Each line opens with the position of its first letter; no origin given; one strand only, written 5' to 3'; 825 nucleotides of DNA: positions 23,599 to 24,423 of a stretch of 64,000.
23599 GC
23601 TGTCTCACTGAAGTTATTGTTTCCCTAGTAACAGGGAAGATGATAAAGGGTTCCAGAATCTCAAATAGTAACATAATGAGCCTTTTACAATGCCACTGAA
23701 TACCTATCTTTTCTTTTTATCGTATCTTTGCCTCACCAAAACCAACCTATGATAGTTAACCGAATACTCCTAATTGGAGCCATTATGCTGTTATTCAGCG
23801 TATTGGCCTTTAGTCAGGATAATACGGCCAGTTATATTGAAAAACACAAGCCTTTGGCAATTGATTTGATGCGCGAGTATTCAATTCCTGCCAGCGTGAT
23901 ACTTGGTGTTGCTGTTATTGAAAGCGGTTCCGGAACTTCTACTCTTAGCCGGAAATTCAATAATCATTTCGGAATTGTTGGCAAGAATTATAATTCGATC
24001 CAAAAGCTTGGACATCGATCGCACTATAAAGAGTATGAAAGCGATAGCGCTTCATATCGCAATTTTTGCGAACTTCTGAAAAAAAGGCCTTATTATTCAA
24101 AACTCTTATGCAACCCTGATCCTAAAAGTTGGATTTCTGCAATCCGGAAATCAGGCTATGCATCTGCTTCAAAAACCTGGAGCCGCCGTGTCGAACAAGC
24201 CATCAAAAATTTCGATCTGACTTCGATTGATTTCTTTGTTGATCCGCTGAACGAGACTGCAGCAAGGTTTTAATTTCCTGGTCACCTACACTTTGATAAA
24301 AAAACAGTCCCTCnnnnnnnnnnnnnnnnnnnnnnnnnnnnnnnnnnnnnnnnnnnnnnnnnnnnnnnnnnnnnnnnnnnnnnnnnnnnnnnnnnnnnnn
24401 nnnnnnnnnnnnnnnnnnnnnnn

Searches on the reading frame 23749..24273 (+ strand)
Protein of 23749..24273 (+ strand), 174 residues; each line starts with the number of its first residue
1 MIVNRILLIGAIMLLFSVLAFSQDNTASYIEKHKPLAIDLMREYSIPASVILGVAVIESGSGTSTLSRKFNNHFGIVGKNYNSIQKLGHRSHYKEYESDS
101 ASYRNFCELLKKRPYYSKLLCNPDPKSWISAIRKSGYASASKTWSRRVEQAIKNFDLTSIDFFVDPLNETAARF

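Call 56: search_protein_families(library=ncbifam, proteins=[window:23749-24273:+], max_evalue=0.0001)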
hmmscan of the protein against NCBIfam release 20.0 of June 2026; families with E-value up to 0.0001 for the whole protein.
window:23749-24273:+ (174 aa): 5 families
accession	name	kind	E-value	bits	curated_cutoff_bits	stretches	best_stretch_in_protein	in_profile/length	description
NF038016.1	sporang_Gsm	equivalog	1.1e-17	64.4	240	1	23-160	161-315/316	sporangiospore maturation cell wall hydrolase GsmA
NF007681.0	PRK10356.1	equivalog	7.6e-08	31.9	193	1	41-119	144-222/274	protein bax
TIGR02541.1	flagell_FlgJ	equivalog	2.1e-07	31.1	193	1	24-140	146-279/294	flagellar assembly peptidoglycan hydrolase FlgJ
NF006361.0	PRK08581.1-3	equivalog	4.7e-05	22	839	1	23-80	345-403/652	amidase domain-containing protein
NF006360.0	PRK08581.1-2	equivalog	6.7e-05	21.5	605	0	23-123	407-520/709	amidase domain-containing protein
